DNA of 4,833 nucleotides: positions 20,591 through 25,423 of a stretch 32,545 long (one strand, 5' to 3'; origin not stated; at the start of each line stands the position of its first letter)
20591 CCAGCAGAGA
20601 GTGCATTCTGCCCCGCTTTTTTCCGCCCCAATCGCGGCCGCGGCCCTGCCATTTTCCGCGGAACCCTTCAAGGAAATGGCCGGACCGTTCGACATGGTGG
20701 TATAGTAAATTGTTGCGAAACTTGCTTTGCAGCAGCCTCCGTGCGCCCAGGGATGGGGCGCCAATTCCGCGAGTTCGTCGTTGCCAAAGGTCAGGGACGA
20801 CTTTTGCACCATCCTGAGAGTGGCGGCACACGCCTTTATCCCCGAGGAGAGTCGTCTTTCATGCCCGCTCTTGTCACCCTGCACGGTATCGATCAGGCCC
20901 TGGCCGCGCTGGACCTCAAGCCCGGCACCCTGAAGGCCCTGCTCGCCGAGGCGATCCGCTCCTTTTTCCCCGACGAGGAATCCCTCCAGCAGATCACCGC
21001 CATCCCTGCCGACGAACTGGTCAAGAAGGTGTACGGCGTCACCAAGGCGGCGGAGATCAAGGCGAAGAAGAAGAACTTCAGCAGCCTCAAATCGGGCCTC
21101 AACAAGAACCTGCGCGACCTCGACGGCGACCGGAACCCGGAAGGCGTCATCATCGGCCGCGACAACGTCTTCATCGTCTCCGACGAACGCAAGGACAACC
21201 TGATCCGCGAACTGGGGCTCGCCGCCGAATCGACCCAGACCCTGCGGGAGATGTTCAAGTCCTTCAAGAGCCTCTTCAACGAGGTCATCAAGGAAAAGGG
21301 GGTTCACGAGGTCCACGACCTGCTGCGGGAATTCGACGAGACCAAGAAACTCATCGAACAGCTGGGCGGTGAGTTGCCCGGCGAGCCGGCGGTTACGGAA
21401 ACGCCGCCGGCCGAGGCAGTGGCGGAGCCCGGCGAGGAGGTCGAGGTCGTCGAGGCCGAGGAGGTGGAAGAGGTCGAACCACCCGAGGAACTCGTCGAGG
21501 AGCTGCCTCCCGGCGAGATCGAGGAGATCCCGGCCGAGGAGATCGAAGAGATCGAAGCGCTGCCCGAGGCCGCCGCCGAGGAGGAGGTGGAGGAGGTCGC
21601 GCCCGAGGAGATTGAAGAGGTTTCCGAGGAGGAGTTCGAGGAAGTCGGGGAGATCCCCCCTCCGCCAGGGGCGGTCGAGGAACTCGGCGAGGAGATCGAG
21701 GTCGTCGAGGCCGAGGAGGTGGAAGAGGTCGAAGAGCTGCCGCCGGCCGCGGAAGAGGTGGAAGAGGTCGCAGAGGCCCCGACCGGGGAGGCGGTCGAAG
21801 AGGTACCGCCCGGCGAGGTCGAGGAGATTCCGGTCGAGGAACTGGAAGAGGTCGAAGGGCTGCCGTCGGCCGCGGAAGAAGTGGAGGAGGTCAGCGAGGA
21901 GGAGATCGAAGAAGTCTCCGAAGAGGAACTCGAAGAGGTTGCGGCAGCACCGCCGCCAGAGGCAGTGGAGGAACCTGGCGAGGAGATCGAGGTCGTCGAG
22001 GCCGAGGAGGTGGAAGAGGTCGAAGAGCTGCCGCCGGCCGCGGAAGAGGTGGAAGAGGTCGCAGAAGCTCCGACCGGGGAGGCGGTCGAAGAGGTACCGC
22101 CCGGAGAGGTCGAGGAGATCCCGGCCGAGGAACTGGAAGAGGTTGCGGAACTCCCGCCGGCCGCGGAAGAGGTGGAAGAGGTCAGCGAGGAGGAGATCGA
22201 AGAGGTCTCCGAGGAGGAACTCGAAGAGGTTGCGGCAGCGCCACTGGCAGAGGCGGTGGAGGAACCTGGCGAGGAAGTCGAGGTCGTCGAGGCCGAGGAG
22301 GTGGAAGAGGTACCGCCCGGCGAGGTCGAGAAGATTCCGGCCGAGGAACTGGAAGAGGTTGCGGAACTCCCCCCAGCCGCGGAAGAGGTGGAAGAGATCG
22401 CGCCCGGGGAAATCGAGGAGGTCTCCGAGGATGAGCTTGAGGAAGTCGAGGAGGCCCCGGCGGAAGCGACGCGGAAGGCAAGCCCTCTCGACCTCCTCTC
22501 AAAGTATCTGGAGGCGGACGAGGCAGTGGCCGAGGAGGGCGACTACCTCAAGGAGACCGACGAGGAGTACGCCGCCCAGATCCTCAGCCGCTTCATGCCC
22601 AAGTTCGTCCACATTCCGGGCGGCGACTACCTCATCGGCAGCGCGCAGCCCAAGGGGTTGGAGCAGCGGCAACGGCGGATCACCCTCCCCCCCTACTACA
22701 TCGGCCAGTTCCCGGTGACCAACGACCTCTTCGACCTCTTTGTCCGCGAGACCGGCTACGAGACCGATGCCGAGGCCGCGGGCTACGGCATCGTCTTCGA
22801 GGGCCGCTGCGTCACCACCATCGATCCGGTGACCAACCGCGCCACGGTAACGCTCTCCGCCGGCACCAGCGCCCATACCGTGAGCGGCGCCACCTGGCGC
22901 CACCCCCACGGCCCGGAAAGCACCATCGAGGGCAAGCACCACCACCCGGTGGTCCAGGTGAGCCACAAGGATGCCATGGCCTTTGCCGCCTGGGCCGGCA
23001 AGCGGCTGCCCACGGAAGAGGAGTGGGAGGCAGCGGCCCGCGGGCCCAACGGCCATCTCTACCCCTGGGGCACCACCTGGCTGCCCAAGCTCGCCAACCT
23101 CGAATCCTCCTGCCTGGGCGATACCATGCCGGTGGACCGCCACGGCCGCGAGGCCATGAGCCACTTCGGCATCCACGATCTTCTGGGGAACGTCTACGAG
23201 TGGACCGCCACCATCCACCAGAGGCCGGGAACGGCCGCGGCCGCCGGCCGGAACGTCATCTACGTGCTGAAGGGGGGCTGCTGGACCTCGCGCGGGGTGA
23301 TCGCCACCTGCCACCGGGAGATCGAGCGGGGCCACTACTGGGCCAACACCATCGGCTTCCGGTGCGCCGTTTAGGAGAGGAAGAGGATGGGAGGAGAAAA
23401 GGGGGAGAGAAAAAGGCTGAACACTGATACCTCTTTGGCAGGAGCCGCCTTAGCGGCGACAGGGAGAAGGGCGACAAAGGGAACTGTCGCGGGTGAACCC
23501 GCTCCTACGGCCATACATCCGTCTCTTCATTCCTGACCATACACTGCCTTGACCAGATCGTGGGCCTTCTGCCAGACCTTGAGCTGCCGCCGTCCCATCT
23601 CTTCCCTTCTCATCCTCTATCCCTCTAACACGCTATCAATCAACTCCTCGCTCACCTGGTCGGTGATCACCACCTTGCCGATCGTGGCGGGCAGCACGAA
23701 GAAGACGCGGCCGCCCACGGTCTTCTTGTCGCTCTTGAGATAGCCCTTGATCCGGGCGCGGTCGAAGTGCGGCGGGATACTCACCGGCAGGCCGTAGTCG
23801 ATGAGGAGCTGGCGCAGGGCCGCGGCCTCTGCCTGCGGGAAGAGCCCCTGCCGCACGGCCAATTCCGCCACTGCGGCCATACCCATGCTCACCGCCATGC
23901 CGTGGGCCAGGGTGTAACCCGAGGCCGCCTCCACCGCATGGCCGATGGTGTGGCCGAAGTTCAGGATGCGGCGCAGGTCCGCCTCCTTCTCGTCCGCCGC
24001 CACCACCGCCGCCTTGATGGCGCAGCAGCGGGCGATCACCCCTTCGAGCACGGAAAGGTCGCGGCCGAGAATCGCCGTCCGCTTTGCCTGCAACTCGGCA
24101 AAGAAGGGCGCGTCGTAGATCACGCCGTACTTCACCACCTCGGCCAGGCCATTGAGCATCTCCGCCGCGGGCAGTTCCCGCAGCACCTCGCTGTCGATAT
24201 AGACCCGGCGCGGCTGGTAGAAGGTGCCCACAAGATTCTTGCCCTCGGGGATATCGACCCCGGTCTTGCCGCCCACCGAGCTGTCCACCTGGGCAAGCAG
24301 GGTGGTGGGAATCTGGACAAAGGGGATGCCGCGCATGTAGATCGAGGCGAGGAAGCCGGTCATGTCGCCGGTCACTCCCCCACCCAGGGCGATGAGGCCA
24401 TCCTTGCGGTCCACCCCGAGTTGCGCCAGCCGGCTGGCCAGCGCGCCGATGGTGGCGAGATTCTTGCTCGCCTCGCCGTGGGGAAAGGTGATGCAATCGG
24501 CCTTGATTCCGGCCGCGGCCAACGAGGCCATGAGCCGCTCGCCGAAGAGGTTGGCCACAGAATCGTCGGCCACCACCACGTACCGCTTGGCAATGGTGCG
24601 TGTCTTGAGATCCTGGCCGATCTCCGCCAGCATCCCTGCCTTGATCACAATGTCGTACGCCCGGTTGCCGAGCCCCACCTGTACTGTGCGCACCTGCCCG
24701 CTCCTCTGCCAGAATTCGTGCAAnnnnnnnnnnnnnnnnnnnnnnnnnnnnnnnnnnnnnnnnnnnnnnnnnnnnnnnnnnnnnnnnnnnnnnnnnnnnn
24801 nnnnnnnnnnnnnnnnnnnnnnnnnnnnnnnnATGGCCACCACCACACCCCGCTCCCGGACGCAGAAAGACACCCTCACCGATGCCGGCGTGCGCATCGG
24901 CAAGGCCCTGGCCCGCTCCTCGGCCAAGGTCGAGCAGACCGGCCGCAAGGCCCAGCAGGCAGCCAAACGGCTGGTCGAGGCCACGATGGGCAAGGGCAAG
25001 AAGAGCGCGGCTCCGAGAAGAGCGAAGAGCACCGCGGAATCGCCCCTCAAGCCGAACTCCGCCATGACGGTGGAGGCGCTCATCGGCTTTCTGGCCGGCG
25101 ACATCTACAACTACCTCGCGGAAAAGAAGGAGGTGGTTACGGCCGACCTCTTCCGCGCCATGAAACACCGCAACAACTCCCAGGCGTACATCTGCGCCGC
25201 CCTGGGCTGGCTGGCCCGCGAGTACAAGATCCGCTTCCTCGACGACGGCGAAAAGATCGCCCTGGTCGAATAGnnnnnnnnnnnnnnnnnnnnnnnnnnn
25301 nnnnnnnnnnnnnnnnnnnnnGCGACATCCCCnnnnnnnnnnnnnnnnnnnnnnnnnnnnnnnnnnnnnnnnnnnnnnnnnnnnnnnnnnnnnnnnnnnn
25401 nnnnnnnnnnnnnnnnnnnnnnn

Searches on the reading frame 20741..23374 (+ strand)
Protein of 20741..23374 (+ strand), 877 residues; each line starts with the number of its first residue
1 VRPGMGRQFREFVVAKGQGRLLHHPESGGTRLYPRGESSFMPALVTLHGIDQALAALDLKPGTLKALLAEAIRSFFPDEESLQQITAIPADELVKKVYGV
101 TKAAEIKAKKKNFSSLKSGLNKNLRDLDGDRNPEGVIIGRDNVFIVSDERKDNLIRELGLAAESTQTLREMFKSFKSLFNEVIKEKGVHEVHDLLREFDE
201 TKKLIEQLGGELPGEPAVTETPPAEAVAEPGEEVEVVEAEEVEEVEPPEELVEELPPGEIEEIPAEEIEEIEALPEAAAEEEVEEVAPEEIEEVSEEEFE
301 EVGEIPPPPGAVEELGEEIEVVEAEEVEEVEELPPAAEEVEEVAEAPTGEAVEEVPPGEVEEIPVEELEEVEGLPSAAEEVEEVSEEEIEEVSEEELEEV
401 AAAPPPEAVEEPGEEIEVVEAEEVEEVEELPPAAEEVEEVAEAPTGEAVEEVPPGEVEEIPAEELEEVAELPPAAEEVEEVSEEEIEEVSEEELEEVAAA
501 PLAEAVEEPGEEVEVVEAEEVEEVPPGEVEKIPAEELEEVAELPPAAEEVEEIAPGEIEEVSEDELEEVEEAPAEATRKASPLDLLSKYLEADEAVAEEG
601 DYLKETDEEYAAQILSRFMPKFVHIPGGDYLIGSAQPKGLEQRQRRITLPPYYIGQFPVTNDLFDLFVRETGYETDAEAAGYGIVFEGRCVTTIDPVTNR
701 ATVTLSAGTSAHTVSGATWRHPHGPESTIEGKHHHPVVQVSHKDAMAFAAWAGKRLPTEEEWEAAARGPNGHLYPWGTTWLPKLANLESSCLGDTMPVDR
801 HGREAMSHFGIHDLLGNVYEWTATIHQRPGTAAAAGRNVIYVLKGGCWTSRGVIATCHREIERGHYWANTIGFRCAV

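Call 9: search_protein_families(library=pfam, proteins=[window:20741-23374:+])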
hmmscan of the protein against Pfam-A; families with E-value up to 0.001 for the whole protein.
window:20741-23374:+ (877 aa): 1 family
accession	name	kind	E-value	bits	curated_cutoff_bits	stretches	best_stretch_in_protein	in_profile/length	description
PF03781.23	FGE-sulfatase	-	1.4e-51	176.1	23.3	1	620-876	3-254/255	Sulfatase-modifying factor enzyme 1-like domain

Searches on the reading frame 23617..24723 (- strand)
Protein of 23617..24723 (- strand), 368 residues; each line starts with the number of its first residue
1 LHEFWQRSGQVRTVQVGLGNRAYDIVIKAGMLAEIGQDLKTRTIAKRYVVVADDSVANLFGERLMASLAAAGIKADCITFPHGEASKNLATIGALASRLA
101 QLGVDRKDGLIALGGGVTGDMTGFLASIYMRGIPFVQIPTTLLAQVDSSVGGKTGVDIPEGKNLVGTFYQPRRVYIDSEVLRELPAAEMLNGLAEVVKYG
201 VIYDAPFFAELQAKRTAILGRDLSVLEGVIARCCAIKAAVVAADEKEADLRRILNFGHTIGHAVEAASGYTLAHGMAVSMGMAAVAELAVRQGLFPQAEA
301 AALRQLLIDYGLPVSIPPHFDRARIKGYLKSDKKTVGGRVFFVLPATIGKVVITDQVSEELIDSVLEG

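Call 9: search_protein_families(library=pfam, proteins=[window:23617-24723:-])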
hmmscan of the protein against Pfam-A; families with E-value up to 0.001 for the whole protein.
window:23617-24723:- (368 aa): 4 families
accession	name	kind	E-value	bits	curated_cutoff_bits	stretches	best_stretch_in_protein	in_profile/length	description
PF01761.26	DHQ_synthase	-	3.5e-45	152.8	24.2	1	78-189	2-113/115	3-dehydroquinate synthase N-terminal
PF24621.2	DHQS_C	-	8.4e-45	152.7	27.6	1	192-335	1-144/144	3-dehydroquinate synthase C-terminal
PF13685.12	Fe-ADH_2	-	7.1e-10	39.5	28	1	26-142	1-108/149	Iron-containing alcohol dehydrogenase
PF00465.25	Fe-ADH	-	9.4e-08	32.3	31.3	1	25-141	4-130/168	Iron-containing alcohol dehydrogenase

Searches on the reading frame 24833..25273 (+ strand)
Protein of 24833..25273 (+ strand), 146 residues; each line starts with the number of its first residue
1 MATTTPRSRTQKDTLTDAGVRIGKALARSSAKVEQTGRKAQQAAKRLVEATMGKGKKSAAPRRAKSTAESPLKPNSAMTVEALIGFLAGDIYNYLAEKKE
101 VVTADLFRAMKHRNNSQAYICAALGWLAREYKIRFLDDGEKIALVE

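Call 59: search_solved_structures(query=window:24833-25273:+, max_evalue=1)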
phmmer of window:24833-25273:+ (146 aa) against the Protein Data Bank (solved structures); distinct sequences matched with E-value up to 1: 1.
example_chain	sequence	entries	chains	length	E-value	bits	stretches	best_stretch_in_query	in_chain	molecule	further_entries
6bd4_A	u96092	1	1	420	0.56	13.8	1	79-127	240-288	Frizzled-4/Rubredoxin chimeric protein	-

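Call 69: find_homologous_proteins(query=window:24833-25273:+, max_evalue=0.001)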
Query window:24833-25273:+ (146 aa): 52 proteins with E <= 0.001 among 123 candidates.
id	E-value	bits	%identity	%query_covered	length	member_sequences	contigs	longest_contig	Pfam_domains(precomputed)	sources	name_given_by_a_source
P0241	7.0e-86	303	99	100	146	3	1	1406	PF10771.16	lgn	-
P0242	2.2e-64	233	76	97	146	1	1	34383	PF10771.16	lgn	-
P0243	1.3e-63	231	78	98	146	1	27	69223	PF10771.16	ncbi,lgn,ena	-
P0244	1.5e-63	231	78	98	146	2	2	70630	PF10771.16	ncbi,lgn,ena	-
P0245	4.8e-63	229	76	100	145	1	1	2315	PF10771.16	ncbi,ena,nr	ncbi:MAG TPA: winged helix-turn-helix domain-containing protein [Desulfurivibrionaceae bacterium]|nr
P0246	2.5e-62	227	78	95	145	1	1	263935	PF10771.16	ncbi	ncbi:MAG: winged helix-turn-helix domain-containing protein [Thermodesulfobacteriota bacterium]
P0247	8.4e-62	225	72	92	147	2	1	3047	PF10771.16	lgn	-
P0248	2.3e-57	211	72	97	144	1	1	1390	PF10771.16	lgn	-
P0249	3.8e-53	197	67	99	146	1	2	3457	PF10771.16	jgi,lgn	-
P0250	2.2e-34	136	49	92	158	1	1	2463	PF10771.16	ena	-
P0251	1.9e-32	130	48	92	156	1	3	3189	PF10771.16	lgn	-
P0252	2.5e-23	101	38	97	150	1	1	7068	PF10771.16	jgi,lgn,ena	-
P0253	4.7e-23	100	47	93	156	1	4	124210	PF10771.16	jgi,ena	jgi:vacuolar-type H+-ATPase subunit H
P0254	8.1e-23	99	45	92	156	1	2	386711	PF10771.16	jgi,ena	-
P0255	1.9e-22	98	43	92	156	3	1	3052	PF10771.16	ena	-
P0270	5.2e-20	90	37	94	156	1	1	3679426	PF10771.16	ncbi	ncbi:winged helix-turn-helix domain-containing protein [Thiovibrio sp. JS02]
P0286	1.8e-18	85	38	95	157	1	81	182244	PF10771.16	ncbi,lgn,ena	-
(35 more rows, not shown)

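Call 70: find_encoding_contigs(protein=P0270, flank=8000, max_places=2)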
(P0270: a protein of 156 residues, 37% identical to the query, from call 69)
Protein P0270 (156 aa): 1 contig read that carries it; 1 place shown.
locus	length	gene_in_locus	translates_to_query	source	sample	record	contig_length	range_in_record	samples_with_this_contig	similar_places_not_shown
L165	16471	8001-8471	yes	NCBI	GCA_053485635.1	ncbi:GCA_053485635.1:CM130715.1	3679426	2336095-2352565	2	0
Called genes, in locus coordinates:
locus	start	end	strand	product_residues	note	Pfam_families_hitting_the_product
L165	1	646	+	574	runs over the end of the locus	PF01266:DAO (faint), PF03486:HI0933_like (faint), PF07992:Pyr_redox_2, PF13738:Pyr_redox_3 (faint), PF00070:Pyr_redox, PF02852:Pyr_redox_dim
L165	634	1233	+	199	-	PF17941:PP_kinase_C_1 (weak), PF13091:PLDc_2, PF00614:PLDc (faint)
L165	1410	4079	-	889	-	PF01131:Topoisom_bac, PF01396:Zn_ribbon_Top1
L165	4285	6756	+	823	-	PF13510:Fer2_4 (faint), PF03781:FGE-sulfatase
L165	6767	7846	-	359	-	PF00465:Fe-ADH (weak), PF13685:Fe-ADH_2, PF01761:DHQ_synthase, PF24621:DHQS_C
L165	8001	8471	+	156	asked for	PF10771:DUF2582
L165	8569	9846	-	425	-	PF14306:PUA_2, PF01747:ATP-sulfurylase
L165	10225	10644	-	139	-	PF03646:FlaG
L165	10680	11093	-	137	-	-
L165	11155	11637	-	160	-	PF02561:FliS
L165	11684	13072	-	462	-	PF02465:FliD_N, PF07196:Flagellin_IN, PF07195:FliD_C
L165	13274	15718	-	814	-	PF00669:Flagellin_N, PF07196:Flagellin_IN, PF00132:Hexapep (faint), PF25084:LbH_EIF2B (faint), PF00700:Flagellin_C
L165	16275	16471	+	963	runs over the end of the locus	PF01973:MptE-like, PF25063:ARM_TT21_C (weak), PF13176:TPR_7 (faint), PF13414:TPR_11 (faint), PF13424:TPR_12 (faint), PF00515:TPR_1 (faint), PF07719:TPR_2 (faint), PF14559:TPR_19 (weak), +5 more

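Call 71: find_encoding_contigs(protein=P0286, flank=8000, max_places=3)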
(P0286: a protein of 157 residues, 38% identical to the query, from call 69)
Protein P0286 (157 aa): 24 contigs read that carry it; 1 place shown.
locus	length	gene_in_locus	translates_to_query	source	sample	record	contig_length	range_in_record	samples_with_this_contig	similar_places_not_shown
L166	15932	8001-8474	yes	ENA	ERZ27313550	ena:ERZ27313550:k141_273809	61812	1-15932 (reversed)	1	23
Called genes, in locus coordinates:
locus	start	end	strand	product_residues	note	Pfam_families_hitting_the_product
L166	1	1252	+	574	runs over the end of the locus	PF01266:DAO (faint), PF03486:HI0933_like (faint), PF07992:Pyr_redox_2, PF13738:Pyr_redox_3 (faint), PF00070:Pyr_redox, PF02852:Pyr_redox_dim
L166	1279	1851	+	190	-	PF13091:PLDc_2, PF17941:PP_kinase_C_1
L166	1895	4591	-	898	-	PF01131:Topoisom_bac, PF01396:Zn_ribbon_Top1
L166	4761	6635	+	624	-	PF03781:FGE-sulfatase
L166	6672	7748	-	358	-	PF00465:Fe-ADH, PF13685:Fe-ADH_2, PF01761:DHQ_synthase, PF24621:DHQS_C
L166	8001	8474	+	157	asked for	PF10771:DUF2582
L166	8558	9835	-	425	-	PF14306:PUA_2, PF01747:ATP-sulfurylase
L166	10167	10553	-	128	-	PF03646:FlaG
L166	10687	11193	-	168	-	PF02561:FliS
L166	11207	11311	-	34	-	-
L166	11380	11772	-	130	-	-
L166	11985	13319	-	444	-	PF02465:FliD_N, PF07196:Flagellin_IN (weak), PF07195:FliD_C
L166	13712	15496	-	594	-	PF00669:Flagellin_N, PF07196:Flagellin_IN (weak), PF00700:Flagellin_C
